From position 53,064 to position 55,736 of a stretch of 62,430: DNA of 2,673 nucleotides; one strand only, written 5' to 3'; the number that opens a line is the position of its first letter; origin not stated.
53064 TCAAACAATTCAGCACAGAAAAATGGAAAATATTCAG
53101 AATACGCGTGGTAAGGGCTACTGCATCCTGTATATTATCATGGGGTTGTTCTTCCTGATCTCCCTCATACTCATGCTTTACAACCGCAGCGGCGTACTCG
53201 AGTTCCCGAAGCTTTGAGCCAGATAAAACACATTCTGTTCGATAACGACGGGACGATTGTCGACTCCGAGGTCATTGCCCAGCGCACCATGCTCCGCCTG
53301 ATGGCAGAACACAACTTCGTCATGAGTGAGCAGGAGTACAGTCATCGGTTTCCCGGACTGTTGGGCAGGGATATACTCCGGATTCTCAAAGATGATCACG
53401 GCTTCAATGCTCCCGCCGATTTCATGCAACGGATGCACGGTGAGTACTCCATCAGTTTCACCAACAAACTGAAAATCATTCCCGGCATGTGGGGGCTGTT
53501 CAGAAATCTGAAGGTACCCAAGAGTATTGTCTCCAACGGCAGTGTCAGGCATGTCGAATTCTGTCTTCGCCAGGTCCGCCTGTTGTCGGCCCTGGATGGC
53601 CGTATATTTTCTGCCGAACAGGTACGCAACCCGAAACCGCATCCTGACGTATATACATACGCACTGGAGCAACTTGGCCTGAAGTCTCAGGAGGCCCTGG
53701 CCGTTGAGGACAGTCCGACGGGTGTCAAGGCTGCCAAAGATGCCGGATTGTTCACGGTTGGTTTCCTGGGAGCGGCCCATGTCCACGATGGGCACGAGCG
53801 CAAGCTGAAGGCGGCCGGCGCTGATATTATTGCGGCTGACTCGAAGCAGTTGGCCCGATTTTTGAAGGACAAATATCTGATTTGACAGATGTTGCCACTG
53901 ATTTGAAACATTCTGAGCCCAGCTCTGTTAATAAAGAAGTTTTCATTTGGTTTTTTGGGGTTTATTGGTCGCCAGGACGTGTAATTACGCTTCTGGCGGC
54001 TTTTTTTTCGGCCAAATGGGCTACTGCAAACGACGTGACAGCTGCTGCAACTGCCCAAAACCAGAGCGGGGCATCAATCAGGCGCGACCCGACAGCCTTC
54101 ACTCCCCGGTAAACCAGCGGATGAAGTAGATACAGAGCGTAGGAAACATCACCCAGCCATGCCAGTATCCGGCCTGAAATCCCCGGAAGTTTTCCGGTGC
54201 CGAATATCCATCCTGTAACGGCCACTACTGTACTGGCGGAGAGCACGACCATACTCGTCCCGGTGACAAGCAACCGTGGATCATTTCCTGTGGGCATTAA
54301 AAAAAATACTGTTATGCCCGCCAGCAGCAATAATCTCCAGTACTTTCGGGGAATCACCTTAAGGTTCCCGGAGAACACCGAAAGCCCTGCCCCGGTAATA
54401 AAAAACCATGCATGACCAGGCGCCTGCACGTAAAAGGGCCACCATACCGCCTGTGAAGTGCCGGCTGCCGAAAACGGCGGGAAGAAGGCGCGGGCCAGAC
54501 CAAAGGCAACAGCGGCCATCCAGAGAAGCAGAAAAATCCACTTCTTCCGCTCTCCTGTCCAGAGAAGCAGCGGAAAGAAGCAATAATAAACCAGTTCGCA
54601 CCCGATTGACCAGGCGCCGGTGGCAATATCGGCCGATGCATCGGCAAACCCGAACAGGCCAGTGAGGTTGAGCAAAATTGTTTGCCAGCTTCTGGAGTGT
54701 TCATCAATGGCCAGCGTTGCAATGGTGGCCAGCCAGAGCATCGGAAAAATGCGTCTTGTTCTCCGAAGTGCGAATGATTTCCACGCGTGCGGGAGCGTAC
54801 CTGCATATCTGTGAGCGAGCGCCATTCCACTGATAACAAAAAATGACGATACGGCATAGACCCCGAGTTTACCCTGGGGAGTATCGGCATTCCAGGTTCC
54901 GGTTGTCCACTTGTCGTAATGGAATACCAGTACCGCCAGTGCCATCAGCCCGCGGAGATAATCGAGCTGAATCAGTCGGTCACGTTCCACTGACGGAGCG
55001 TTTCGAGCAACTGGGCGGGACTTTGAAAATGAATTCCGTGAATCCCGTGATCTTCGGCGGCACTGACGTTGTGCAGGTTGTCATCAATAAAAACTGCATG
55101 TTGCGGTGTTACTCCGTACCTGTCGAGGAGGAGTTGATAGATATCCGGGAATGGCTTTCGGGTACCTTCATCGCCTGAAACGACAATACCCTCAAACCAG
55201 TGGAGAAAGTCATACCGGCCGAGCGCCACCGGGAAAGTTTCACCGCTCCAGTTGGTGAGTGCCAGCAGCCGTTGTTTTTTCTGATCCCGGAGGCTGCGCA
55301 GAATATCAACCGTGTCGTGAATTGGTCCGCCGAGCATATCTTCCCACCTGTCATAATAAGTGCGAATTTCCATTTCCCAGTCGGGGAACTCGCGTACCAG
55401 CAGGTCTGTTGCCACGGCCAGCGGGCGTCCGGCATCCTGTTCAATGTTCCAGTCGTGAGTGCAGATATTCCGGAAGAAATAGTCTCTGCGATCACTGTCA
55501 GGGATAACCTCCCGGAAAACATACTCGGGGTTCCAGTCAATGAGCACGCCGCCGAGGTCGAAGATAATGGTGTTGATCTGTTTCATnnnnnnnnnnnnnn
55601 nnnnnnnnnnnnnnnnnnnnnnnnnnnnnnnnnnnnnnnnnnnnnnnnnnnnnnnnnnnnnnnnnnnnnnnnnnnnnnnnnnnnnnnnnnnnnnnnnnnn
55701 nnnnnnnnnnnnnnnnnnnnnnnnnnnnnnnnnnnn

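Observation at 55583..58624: Uncharacterised 1013-aa protein with an N-terminal TIR_2-like domain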

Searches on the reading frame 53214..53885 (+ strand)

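Call 65: search_protein_families(library=pfam, proteins=[window:53214-53885:+], max_evalue=0.0001)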
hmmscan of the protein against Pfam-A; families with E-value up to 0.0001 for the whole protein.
window:53214-53885:+ (223 aa): 3 families
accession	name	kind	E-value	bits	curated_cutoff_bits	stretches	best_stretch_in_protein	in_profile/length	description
PF13419.12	HAD_2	-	6e-27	95.3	23.8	1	7-183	1-177/178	Haloacid dehalogenase-like hydrolase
PF00702.32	Hydrolase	-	5.2e-21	76.3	26.4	1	4-178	1-191/191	haloacid dehalogenase-like hydrolase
PF13242.12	Hydrolase_like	-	5.1e-05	23.5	22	1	141-193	4-57/75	HAD-hyrolase-like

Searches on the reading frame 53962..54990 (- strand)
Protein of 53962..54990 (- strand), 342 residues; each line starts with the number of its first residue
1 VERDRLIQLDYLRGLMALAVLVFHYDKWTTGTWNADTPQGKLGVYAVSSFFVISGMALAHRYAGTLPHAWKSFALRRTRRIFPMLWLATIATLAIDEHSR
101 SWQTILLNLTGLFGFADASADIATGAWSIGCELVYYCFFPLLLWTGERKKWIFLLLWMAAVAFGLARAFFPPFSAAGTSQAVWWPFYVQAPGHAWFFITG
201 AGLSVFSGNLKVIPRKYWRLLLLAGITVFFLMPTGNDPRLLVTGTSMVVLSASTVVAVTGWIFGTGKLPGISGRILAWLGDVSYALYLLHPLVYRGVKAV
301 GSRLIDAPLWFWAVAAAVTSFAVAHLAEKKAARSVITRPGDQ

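Call 65: search_protein_families(library=pfam, proteins=[window:53962-54990:-], max_evalue=0.0001)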
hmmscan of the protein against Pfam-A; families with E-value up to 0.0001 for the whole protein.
window:53962-54990:- (342 aa): 1 family
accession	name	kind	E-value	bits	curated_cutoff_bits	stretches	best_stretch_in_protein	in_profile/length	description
PF01757.29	Acyl_transf_3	-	1.4e-29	103.7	31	1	8-323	3-322/326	Acyltransferase domain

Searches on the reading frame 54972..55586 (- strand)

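Call 65: search_protein_families(library=pfam, proteins=[window:54972-55586:-], max_evalue=0.0001)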
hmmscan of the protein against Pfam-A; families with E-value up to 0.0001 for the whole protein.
window:54972-55586:- (204 aa): 2 families
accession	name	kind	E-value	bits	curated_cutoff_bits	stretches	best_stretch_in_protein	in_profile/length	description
PF00702.32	Hydrolase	-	4e-16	60.4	26.4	1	4-181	1-191/191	haloacid dehalogenase-like hydrolase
PF13419.12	HAD_2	-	1.9e-12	48.1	23.8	1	69-184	61-175/178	Haloacid dehalogenase-like hydrolase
